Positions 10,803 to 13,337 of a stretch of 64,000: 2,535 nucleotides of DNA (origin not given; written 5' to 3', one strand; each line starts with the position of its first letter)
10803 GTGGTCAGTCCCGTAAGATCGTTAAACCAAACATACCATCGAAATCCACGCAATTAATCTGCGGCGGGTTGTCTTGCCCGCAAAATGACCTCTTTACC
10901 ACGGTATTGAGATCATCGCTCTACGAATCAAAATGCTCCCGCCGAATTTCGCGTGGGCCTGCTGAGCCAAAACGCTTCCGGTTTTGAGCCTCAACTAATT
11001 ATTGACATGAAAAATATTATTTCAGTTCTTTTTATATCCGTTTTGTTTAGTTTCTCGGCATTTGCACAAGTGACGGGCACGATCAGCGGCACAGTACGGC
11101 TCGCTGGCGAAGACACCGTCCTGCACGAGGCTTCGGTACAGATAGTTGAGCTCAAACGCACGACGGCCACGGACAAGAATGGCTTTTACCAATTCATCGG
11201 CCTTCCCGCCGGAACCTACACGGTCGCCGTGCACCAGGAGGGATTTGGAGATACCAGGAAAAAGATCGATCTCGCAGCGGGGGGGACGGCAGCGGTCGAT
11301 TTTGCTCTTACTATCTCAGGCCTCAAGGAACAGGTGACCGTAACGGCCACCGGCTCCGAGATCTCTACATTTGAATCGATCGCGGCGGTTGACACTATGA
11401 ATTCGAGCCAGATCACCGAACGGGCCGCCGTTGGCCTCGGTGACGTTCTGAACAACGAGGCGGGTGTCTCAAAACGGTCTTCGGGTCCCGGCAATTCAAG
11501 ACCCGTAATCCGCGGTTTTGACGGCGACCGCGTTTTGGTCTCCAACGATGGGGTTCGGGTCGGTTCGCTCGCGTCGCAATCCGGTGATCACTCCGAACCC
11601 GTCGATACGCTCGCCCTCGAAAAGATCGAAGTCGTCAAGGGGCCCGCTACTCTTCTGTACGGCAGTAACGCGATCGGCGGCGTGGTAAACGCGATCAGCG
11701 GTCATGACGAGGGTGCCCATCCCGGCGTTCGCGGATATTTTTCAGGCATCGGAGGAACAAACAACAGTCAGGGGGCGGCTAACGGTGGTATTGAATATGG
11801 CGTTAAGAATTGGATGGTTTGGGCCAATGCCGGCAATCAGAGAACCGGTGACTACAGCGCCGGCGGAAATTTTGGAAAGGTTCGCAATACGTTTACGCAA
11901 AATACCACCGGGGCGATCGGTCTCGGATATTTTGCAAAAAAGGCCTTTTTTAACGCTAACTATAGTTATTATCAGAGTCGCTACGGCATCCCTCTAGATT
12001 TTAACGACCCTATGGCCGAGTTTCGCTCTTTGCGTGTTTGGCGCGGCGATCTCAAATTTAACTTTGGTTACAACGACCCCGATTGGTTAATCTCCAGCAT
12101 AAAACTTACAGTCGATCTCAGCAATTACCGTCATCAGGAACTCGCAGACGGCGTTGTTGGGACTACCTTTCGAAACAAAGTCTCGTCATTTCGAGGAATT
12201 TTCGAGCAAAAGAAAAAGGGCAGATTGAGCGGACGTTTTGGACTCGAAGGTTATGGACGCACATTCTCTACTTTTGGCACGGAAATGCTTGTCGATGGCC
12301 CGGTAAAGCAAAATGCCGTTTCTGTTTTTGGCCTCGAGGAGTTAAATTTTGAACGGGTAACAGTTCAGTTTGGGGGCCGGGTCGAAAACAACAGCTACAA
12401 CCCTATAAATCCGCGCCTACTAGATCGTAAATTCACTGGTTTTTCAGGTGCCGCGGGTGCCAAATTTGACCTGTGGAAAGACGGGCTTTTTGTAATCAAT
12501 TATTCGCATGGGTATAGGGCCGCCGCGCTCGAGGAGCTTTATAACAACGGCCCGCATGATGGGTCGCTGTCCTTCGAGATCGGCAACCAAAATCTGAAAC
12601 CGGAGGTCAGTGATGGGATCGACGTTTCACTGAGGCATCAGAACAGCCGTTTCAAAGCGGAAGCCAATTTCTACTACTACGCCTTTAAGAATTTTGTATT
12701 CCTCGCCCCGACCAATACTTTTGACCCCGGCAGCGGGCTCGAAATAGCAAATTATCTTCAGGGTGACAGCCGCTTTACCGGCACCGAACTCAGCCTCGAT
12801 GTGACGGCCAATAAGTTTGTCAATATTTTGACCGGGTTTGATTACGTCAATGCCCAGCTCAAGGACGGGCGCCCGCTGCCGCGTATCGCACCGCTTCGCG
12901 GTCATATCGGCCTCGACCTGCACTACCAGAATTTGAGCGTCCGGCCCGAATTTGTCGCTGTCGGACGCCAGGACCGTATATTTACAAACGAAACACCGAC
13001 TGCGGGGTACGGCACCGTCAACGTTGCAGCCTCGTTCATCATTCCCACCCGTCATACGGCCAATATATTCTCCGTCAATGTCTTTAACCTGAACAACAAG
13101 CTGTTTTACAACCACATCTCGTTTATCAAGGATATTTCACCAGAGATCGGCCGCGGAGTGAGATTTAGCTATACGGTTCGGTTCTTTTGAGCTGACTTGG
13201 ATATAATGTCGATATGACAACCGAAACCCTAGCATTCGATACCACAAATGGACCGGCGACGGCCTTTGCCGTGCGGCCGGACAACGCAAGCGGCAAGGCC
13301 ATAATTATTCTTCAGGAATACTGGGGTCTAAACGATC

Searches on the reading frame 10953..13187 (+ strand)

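Call 78: search_protein_families(library=pfam, proteins=[window:10953-13187:+], max_evalue=0.00001)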
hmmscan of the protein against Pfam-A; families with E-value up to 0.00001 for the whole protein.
window:10953-13187:+ (745 aa): 4 families
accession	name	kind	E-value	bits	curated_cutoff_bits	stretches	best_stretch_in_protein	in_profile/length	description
PF00593.30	TonB_dep_Rec_b-barrel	-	3e-34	120.1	27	1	312-713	7-436/436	TonB dependent receptor-like, beta-barrel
PF07715.20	Plug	-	1e-22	81.1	23.9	1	141-244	4-107/107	TonB-dependent Receptor Plug Domain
PF13620.12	CarboxypepD_reg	-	9e-16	58.4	32.3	1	43-120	1-82/82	Carboxypeptidase regulatory-like domain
PF13715.12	CarbopepD_reg_2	-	3.6e-11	43.4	32.2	1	44-124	1-81/88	CarboxypepD_reg-like domain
